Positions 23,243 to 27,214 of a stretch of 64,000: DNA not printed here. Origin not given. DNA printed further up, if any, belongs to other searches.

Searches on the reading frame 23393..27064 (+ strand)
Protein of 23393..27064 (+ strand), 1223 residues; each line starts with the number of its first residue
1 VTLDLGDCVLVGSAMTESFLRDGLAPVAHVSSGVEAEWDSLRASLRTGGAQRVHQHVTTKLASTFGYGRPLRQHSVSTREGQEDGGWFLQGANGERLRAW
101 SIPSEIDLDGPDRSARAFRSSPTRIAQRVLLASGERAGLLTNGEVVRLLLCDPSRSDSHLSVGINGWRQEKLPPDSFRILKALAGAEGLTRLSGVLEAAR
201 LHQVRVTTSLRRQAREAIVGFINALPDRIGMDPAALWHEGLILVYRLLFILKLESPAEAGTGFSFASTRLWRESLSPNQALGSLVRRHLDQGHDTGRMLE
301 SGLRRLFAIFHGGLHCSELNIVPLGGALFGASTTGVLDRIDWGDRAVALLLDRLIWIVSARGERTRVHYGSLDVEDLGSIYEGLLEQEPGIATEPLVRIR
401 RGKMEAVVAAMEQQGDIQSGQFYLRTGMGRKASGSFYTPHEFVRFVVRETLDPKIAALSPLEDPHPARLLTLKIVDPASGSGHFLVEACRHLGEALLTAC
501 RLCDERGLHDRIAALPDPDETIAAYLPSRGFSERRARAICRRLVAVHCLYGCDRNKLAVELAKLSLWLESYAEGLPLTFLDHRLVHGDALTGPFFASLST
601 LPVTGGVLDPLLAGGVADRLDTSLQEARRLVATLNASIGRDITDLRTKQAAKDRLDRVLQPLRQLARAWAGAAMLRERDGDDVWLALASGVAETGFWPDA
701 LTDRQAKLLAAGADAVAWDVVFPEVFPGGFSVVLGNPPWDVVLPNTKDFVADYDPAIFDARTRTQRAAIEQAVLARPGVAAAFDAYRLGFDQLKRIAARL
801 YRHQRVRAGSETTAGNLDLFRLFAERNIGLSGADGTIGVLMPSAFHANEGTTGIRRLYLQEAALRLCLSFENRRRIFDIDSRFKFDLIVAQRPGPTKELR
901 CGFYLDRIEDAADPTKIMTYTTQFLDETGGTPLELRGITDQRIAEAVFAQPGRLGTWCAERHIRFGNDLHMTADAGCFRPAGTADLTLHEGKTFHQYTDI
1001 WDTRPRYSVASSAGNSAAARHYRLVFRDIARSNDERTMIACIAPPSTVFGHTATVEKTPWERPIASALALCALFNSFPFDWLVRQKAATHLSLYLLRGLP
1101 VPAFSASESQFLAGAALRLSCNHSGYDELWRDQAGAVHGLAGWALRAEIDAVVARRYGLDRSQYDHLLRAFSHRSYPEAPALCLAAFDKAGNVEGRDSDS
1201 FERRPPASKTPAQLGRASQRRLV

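Call 6: search_protein_families(library=pfam, proteins=[window:23393-27064:+], max_evalue=0.01)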
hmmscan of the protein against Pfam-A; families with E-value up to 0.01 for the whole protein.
window:23393-27064:+ (1223 aa): 3 families
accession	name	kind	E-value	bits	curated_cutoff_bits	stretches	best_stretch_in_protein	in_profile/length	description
PF07669.17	Eco57I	-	6.8e-15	56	25.3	2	547-740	1-85/171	Eco57I restriction-modification methylase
PF20473.4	MmeI_Mtase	-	1.5e-06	28.1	27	1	467-571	16-87/259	MmeI, DNA-methyltransferase domain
PF02384.22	N6_Mtase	-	0.00011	22.1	20.4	1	431-494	23-70/311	N-6 DNA Methylase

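Call 7: search_protein_families(library=padloc, proteins=[window:23393-27064:+], max_evalue=0.01)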
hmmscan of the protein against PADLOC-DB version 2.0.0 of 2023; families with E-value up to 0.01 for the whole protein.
window:23393-27064:+ (1223 aa): 33 families (the best 25 are shown)
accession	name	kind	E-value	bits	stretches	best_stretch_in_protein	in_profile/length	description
PDLC02643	DrmMI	-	9.1e-90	300.1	2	417-739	539-878/1347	DrmMI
PDLC02638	DrmMI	-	1.9e-61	206.3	3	419-740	540-882/935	DrmMI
PDLC03620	REase_MTase_IIG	-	4.3e-47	158.4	2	344-861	467-987/1378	Type IIG restriction enzyme-methyltransferase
PDLC03622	REase_MTase_IIG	-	1.3e-44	150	3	419-602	447-653/1524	Type IIG restriction enzyme-methyltransferase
PDLC03613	REase_MTase_IIG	-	1.7e-44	149.8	2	236-591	267-613/1250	Type IIG restriction enzyme-methyltransferase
PDLC02645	DrmMI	-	3.7e-40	135.9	2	419-594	535-714/772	DrmMI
PDLC03618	REase_MTase_IIG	-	2.4e-39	132.5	2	421-739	537-875/1429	Type IIG restriction enzyme-methyltransferase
PDLC02644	DrmMI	-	4.5e-33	112.2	1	419-592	51-228/988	DrmMI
PDLC02639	DrmMI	-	8.6e-30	101.7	1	418-592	235-386/803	DrmMI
PDLC03611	REase_MTase_IIG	-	1.1e-29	100.6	4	421-592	504-653/1532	Type IIG restriction enzyme-methyltransferase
PDLC02646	DrmMI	-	1.3e-17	61.2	1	534-592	38-97/792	DrmMI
PDLC03614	REase_MTase_IIG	-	6.3e-17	58.5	2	412-594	506-682/1584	Type IIG restriction enzyme-methyltransferase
PDLC03629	REase_MTase_IIG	-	1.3e-14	51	2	463-595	427-538/1182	Type IIG restriction enzyme-methyltransferase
PDLC03365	MTase_II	-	2e-11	41.4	1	1017-1105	412-500/578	Type II methyltransferase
PDLC03604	REase_MTase_IIG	-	4.4e-11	39.5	1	417-569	340-471/1011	Type IIG restriction enzyme-methyltransferase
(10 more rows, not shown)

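Call 8: search_protein_families(library=ncbifam, proteins=[window:23393-27064:+], max_evalue=0.01)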
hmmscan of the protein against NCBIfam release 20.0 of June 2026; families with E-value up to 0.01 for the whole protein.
window:23393-27064:+ (1223 aa): 5 families
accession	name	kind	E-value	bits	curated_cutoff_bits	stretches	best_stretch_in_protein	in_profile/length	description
TIGR02987.1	met_A_Alw26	exception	1e-17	64.1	353.5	1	830-1176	185-510/523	Alw26I/Eco31I/Esp3I family type II restriction adenine-specific DNA-methyltransferase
NF047738.1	antiphage_MADS2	equivalog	0.00043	18.7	720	0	430-499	307-360/654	methylation-associated defense system DNA methyltransferase MAD2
NF033452.1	BREX_1_MTaseX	exception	0.00049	18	500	1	470-570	313-379/1210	BREX-1 system adenine-specific DNA-methyltransferase PglX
NF033451.1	BREX_2_MTaseX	equivalog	0.00053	17.8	400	1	431-493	193-246/1185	BREX-2 system adenine-specific DNA-methyltransferase PglX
NF033455.1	BREX_6_MTaseX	exception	0.0027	15.3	900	1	466-568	324-398/1319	BREX-6 system adenine-specific DNA-methyltransferase PglX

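Call 11: find_homologous_proteins(query=window:23393-27064:+)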
Query window:23393-27064:+ (1223 aa): 1965 proteins with E <= 0.001 among 8000 candidates; the best 120 are listed.
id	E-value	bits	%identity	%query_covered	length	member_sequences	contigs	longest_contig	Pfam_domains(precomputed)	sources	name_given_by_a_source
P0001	0.0e+0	2467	91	97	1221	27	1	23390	PF07669.18,PF20473.5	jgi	jgi:hypothetical protein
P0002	0.0e+0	2192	80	99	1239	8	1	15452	PF07669.18,PF20473.5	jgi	jgi:hypothetical protein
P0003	0.0e+0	2131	77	99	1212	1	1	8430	PF07669.18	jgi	jgi:hypothetical protein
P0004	0.0e+0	2102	78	97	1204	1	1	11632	PF07669.18,PF20473.5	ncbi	ncbi:MAG TPA: DNA methyltransferase [Rhodopila sp.]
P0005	0.0e+0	2092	78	98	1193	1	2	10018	PF07669.18,PF20473.5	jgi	jgi:hypothetical protein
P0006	0.0e+0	2078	77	97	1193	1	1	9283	PF02384.23,PF07669.18,PF20473.5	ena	-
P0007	0.0e+0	2078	76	98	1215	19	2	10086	PF07669.18,PF20473.5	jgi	jgi:hypothetical protein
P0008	0.0e+0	2075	76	96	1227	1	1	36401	PF07669.18,PF20473.5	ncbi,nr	ncbi:MAG: hypothetical protein P4L90_03565 [Rhodopila sp.]|nr:hypothetical protein [Rhodopila sp.]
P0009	0.0e+0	2067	76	98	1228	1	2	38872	PF07669.18,PF20473.5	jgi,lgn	jgi:hypothetical protein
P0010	0.0e+0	2059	77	97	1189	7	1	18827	PF02384.23,PF07669.18,PF20473.5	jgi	jgi:hypothetical protein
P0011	0.0e+0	2058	74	100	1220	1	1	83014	PF07669.18,PF20473.5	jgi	jgi:hypothetical protein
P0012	0.0e+0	2051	76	98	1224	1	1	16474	PF07669.18,PF20473.5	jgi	jgi:hypothetical protein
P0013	0.0e+0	2047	76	97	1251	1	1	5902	PF07669.18,PF20473.5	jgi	-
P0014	0.0e+0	2046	75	97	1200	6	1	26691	PF07669.18,PF20473.5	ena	-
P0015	0.0e+0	2045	75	97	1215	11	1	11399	PF07669.18,PF20473.5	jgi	jgi:hypothetical protein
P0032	0.0e+0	1985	75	97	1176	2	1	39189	PF07669.18,PF20473.5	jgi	jgi:hypothetical protein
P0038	0.0e+0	1978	73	99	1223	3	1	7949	PF07669.18,PF20473.5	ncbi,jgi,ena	jgi:hypothetical protein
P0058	0.0e+0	1890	72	97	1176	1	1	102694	PF07669.18,PF20473.5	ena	-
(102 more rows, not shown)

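Call 19: search_solved_structures(query=window:23393-27064:+, max_evalue=0.01)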
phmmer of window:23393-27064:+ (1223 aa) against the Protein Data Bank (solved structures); distinct sequences matched with E-value up to 0.01: 0.

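Call 41: search_solved_structures(query=A1, max_evalue=1, show_alignments=2)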
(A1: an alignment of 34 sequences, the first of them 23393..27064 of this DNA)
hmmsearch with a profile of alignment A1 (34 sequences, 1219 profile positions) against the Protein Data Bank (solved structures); distinct sequences matched with E-value up to 1: 8.
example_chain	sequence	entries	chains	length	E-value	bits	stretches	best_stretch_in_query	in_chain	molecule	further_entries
8w0p_A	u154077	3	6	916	0.00028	21.9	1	427-517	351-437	RM.BsaXI | site-specific DNA-methyltransferase (adenine-specific)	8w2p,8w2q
7lo5_A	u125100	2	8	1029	0.056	14.2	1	430-499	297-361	Site-specific DNA-methyltransferase (adenine-specific)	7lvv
7lni_A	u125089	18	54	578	0.059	14.1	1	430-490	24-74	Site-specific DNA-methyltransferase (adenine-specific)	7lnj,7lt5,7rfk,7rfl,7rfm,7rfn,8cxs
8cxz_A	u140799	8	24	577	0.064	14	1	430-490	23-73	Site-specific DNA-methyltransferase (adenine-specific)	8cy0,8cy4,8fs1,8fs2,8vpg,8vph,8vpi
3ufb_A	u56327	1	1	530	0.31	11.7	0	433-494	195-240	Type I restriction-modification system methyltransferase subunit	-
8c45_A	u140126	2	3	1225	0.46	11.2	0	471-493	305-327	site-specific DNA-methyltransferase (adenine-specific)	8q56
8zek_A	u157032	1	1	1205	0.88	10.3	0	471-493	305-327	site-specific DNA-methyltransferase (adenine-specific)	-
3t5x_A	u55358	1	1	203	0.93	10.2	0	1001-1064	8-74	PCI domain-containing protein 2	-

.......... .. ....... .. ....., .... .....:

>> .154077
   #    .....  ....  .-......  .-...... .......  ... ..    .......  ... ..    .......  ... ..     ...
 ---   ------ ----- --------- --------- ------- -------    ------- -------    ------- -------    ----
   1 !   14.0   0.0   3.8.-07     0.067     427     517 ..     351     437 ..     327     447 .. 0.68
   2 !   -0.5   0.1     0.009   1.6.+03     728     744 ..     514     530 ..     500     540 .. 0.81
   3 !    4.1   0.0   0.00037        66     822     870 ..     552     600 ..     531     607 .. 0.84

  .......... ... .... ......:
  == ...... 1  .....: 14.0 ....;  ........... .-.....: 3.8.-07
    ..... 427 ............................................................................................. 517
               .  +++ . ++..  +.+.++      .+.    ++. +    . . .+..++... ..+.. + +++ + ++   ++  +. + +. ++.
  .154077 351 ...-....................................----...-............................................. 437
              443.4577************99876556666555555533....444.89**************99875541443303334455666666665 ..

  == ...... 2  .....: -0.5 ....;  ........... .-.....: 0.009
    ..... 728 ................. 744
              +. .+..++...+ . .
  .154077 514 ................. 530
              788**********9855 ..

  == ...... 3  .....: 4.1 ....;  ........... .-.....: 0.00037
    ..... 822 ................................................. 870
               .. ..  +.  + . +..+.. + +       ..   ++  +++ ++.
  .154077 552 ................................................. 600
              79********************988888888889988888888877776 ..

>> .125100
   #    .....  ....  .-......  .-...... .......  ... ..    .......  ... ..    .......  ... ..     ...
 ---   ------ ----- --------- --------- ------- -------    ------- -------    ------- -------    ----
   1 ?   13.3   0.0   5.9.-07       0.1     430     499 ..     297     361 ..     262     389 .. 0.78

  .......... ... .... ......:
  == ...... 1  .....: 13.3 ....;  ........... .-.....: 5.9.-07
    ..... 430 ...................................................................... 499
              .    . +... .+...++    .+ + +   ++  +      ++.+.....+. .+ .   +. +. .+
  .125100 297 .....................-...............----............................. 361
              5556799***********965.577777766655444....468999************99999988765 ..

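Call 72: search_dna_similar(query=window:23393-27064:+, collection=plasmids, mode=protein, max_rows=12)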
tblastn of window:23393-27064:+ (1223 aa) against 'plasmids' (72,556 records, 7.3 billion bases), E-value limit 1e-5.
Records with a match: 327; places in all: 355; records where one place covers at least 80% of the query: 2.
Best place of each record, by identity: <60% 327.
By first word of the organism name: Borreliella 71; Deinococcus 17; Escherichia 15; Borrelia 14; Thermus 11; Halorussus 11; Nostoc 10; Haloarcula 10; Planktothrix 8; Halobacterium 8; and 88 more.
By predicted mobility (MOB-suite, as given by PLSDB): non-mobilizable 241; mobilizable 45; conjugative 41.
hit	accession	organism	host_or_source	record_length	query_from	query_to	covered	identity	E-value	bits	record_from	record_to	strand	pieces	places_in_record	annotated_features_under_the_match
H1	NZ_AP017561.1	Pseudanabaena sp. ABRG5-3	-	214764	5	1189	97%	41.1%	0e+0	943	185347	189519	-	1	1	hypothetical protein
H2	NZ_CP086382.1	Deinococcus radiophilus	Harpadon nehereus,cell culture,2 Mrad ...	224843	24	1101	78%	28.3%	2e-29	238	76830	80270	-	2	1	N-6 DNA methylase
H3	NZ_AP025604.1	Thermus thermophilus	-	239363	185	1122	77%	27.9%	5e-58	228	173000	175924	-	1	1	N-6 DNA methylase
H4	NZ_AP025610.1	Thermus thermophilus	-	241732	185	1122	77%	27.8%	2e-55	220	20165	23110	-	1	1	N-6 DNA methylase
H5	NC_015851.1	Acidithiobacillus caldus SM-1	-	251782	117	1168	75%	27.6%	2e-29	252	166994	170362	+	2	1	N-6 DNA methylase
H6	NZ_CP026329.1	Acidithiobacillus caldus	pure culture,spring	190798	117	1168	75%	27.3%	2e-29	249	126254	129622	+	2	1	N-6 DNA methylase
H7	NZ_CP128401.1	Candidatus Chlorohelix allophototropha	Single colony of Candidatus Chlorohelix ...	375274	119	1119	74%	27.4%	9e-28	222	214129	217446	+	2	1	N-6 DNA methylase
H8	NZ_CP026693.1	Nostoc sp. 'Lobaria pulmonaria (5183) cyanobiont'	Lobaria pulmonaria thallus,lichen ...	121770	205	1163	78%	25.6%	3e-58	229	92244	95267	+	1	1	DNA methyltransferase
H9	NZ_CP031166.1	Euzebya pacifica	-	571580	297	1171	72%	27.8%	1e-46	192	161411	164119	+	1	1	hypothetical protein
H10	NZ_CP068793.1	Deinococcus radiodurans R1 = ATCC 13939 = DSM 20539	cell culture,Orsay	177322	118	1074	68%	29.3%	6e-28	218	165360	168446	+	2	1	class I SAM-dependent DNA methyltransferase (x2)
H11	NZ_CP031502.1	Deinococcus radiodurans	Single cell,Irradiated ground pork and ...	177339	118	1074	68%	29.3%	6e-28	218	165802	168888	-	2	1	class I SAM-dependent DNA methyltransferase (x2)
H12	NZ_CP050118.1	Deinococcus radiodurans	whole organism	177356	118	1074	68%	29.3%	6e-28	218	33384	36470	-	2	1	class I SAM-dependent DNA methyltransferase (x2)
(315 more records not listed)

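Call 73: get_annotated_region(hit=H1, flank=9000)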
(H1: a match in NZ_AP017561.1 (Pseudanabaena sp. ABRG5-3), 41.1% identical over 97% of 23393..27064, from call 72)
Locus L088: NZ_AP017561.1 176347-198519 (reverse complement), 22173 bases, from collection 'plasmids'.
description: Pseudanabaena sp. ABRG5-3 plasmid ABRG53a, complete sequence
organism: Pseudanabaena sp. ABRG5-3 (NCBI taxid 685565)
taxonomy: Bacteria; Cyanobacteriota; Cyanophyceae; Pseudanabaenales; Pseudanabaenaceae; Pseudanabaena; Pseudanabaena sp. ABRG5-3
host: -; source: -; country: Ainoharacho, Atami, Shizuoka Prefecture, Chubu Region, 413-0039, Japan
typing (MOB-suite, as given by PLSDB): mobilizable; relaxase MOBP
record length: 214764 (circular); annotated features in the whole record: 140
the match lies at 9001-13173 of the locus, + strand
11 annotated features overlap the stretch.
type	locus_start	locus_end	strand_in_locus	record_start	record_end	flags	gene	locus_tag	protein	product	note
CDS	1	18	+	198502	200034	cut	-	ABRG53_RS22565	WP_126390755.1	hypothetical protein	-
CDS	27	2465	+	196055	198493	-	-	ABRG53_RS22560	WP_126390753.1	hypothetical protein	-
CDS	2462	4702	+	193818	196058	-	-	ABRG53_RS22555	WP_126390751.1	DUF2357 domain-containing protein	-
CDS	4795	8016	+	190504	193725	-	-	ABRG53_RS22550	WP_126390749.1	helicase-related protein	-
CDS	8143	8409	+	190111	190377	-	-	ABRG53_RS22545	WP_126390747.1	type II toxin-antitoxin system Phd/YefM family antitoxin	-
CDS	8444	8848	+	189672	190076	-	-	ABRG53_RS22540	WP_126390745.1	type II toxin-antitoxin system VapC family toxin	-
CDS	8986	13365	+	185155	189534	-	-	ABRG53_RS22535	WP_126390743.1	hypothetical protein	-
CDS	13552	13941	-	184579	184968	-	-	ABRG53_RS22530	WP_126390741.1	endonuclease domain-containing protein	-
CDS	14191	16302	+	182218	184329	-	-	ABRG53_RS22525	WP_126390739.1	3'-5' exonuclease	-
CDS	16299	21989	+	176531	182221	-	-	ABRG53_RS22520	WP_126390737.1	DEAD/DEAH box helicase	-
CDS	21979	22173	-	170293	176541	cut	-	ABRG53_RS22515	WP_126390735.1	DEAD/DEAH box helicase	-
